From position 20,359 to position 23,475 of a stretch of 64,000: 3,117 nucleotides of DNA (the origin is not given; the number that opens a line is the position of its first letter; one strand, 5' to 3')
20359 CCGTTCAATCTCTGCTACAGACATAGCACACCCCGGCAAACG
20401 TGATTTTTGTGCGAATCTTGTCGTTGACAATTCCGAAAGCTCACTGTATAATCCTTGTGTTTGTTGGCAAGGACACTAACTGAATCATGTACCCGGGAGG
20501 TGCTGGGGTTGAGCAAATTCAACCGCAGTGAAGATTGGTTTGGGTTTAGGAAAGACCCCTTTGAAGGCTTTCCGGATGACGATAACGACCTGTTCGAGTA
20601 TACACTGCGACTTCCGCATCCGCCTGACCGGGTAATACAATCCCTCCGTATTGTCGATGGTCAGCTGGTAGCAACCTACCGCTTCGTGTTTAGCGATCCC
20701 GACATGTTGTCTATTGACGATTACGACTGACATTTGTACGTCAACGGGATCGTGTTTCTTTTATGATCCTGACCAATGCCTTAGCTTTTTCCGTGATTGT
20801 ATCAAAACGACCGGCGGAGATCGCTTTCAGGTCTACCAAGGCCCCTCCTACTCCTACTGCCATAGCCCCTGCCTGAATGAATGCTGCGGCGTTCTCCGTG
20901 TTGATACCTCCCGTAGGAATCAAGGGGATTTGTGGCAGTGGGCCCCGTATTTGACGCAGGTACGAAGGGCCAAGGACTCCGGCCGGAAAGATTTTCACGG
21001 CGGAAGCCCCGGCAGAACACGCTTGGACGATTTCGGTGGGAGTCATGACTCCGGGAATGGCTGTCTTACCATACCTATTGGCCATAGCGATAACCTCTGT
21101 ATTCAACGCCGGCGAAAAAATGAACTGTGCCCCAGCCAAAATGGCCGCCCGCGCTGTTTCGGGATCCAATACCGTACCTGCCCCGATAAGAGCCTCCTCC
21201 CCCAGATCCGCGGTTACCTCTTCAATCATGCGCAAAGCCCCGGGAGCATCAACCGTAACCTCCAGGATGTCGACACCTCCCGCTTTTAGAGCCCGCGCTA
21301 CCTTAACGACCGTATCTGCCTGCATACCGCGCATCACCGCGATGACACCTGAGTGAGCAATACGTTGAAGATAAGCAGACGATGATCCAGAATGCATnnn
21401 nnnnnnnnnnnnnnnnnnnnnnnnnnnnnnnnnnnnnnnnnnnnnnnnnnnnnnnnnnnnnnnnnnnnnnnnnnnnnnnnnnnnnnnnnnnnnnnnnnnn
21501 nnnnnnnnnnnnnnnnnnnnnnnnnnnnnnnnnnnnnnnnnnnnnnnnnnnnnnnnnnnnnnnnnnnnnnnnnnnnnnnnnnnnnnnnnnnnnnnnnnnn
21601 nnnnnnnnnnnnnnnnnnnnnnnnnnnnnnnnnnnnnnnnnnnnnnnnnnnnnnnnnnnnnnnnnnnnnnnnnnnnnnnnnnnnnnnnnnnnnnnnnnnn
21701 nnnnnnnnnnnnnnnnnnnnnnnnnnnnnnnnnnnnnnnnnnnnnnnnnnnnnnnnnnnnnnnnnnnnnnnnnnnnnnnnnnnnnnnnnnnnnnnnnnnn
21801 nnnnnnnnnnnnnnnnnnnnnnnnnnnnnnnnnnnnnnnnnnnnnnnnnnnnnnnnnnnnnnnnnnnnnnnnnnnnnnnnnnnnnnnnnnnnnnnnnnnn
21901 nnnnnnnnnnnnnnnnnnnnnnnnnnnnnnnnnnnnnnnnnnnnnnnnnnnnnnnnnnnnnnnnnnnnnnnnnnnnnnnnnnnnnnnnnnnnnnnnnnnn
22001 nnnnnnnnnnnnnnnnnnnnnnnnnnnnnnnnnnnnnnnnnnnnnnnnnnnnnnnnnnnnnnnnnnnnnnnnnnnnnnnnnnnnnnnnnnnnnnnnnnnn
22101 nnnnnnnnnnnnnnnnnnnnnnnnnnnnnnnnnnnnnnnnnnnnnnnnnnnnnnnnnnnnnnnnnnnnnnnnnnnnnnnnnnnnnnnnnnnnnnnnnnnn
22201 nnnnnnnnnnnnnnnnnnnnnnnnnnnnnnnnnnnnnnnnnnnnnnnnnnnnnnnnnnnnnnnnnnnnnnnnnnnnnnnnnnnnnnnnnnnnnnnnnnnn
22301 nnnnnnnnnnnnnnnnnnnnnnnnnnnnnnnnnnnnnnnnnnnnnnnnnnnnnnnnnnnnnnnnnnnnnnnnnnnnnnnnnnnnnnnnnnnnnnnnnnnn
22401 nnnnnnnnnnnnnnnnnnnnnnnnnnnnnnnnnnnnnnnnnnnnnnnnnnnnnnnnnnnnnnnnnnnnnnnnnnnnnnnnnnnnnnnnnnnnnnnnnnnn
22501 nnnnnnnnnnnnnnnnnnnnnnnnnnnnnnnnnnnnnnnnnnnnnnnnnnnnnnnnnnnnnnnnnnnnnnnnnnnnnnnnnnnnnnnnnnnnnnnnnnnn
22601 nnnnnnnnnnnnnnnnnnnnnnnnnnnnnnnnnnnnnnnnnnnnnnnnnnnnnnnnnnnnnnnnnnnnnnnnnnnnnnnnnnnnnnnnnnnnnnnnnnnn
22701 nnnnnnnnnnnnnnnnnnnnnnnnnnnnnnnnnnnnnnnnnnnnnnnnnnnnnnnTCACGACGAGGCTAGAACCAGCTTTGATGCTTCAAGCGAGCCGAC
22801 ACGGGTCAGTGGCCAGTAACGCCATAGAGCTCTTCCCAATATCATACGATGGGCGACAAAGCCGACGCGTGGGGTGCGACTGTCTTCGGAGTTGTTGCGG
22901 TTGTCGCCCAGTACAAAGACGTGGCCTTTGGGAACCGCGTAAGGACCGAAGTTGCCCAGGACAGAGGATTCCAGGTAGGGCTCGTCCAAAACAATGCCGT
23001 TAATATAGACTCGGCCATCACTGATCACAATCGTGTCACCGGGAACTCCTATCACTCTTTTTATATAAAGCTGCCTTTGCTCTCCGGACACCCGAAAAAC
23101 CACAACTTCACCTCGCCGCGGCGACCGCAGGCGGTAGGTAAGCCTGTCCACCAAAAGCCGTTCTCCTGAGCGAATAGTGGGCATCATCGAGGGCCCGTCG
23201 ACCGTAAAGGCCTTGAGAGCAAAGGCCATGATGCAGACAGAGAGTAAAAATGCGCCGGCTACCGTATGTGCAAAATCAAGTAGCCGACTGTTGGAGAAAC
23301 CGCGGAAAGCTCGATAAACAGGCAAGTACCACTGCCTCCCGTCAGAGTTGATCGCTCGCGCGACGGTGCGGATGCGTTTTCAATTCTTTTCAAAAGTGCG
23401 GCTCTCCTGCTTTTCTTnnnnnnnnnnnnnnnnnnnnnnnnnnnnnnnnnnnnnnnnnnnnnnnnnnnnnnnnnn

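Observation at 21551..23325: Membrane protein pairing a degenerate MPN/JAMM domain with an extracellular LysM, convergently overlapping lepB by 64 nt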

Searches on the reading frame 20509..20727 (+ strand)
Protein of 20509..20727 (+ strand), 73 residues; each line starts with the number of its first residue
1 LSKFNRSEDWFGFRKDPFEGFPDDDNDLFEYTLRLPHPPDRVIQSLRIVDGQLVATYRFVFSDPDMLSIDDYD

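Call 65: search_protein_families(library=pfam, proteins=[window:20509-20727:+], max_evalue=1)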
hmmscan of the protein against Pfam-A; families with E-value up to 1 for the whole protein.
window:20509-20727:+ (73 aa): 1 family
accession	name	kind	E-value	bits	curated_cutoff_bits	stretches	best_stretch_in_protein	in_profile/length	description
PF25741.1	Viral_FcR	-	0.26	11.6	27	1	25-67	101-143/174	Viral Fc-gamma receptor-like domain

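Call 67: find_homologous_proteins(query=A5, max_evalue=0.01)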
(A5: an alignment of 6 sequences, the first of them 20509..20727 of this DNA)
Query A5 (6 sequences) (73 aa, profile of the alignment): 22 proteins with E <= 0.01 among 1880 candidates.
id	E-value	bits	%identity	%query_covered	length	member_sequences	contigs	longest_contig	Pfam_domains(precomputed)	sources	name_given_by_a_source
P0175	6.3e-38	147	84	100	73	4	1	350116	-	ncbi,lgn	ncbi:MAG: hypothetical protein ACOX4G_04110 [Limnochordia bacterium]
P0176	8.2e-37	143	78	100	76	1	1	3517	-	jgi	jgi:hypothetical protein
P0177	2.4e-36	142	96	100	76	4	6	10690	-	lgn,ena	-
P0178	2.6e-30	122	38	97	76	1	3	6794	-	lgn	-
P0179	5.0e-27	112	36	97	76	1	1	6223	-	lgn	-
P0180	6.5e-27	112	70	90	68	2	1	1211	-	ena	-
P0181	4.7e-26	109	44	100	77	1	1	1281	-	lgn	-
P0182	6.6e-25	105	39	86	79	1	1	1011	-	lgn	-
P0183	1.9e-24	104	39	59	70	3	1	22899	-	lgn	-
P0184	1.0e-23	101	34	97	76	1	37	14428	-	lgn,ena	-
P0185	3.8e-23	99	41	51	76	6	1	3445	-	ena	-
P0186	6.9e-23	99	43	63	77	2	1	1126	-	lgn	-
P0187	1.0e-22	98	49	100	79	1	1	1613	-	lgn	-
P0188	4.5e-21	93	36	93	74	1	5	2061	-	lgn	-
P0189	6.8e-21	92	38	62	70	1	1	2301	-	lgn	-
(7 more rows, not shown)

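Call 76: predict_structure(alignment_id=A6)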
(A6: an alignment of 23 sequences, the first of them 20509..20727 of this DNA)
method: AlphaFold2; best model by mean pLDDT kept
length: 73 residues; sequences in the alignment: 23
mean_pLDDT: 71.4   pTM: 0.48
mean pLDDT of the five models: 71.4, 71.0, 70.1, 70.0, 67.7
residues with pLDDT >= 90: 21; 70-90: 17; 50-70: 29; < 50: 6
segments of 3 or more residues with pLDDT < 50: 1-3
pLDDT, mean of each block of 10 residues (from residue 1): 50 56 61 81 94 91 74 46
secondary structure, 60 per line:
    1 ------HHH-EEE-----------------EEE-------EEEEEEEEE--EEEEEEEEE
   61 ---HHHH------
elements in order: E11-13 E31-33 E41-49 E52-60 H64-67

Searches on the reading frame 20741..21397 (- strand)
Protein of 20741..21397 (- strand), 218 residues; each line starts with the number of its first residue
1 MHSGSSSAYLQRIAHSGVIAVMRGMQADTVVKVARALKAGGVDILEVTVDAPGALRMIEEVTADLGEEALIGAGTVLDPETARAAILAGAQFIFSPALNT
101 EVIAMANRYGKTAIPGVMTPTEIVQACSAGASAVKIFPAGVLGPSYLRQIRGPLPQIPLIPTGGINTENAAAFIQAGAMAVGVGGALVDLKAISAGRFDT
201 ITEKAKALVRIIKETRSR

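Call 3: search_protein_families(library=pfam, proteins=[window:20741-21397:-], max_evalue=1)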
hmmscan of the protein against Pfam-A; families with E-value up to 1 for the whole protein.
window:20741-21397:- (218 aa): 11 families
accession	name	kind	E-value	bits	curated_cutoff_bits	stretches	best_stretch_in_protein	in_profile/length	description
PF01081.25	Aldolase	-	3.5e-42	144.5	27.8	1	13-202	5-194/196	KDPG and KHG aldolase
PF02581.23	TMP-TENI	-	1.1e-05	25.4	27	1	140-184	134-177/180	Thiamine monophosphate synthase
PF01180.27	DHO_dh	-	2.2e-05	24.3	27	1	148-188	231-273/291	Dihydroorotate dehydrogenase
PF04309.18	G3P_antiterm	-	0.00037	20.4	27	1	125-182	111-166/173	Glycerol-3-phosphate responsive antiterminator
PF01206.22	TusA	-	0.0098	16.2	28.6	1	29-68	13-53/70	Sulfurtransferase TusA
PF04131.20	NanE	-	0.02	14.5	27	1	157-195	145-184/192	Putative N-acetylmannosamine-6-phosphate epimerase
PF13378.12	MR_MLE_C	-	0.03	14.5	29.4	1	10-51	88-129/219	Enolase C-terminal domain-like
PF01070.24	FMN_dh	-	0.031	13.8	24.9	1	27-136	122-245/350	FMN-dependent dehydrogenase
PF00682.25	HMGL-like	-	0.048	13.5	29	1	24-91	19-87/260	HMGL-like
PF04481.18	DUF561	-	0.17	11.5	21.6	0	156-193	186-223/243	Protein of unknown function (DUF561)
PF02225.27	PA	-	0.23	12.1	23.9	0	123-172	43-94/95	PA domain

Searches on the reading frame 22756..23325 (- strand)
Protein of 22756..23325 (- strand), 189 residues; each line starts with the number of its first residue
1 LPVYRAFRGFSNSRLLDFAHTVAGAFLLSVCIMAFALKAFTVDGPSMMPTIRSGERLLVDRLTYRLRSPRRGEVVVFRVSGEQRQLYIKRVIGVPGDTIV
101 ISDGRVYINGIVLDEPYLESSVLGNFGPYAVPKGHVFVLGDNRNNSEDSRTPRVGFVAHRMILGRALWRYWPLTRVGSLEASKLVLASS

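Call 3: search_protein_families(library=pfam, proteins=[window:22756-23325:-], max_evalue=1)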
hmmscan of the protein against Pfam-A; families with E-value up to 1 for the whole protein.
window:22756-23325:- (189 aa): 2 families
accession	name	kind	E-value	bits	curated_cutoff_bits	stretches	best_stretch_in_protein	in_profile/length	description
PF10502.14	Peptidase_S26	-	2.8e-46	158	22.9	1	17-171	3-168/168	Signal peptidase, peptidase S26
PF00717.28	Peptidase_S24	-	2.1e-08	34.3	23.3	1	36-99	34-89/116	Peptidase S24-like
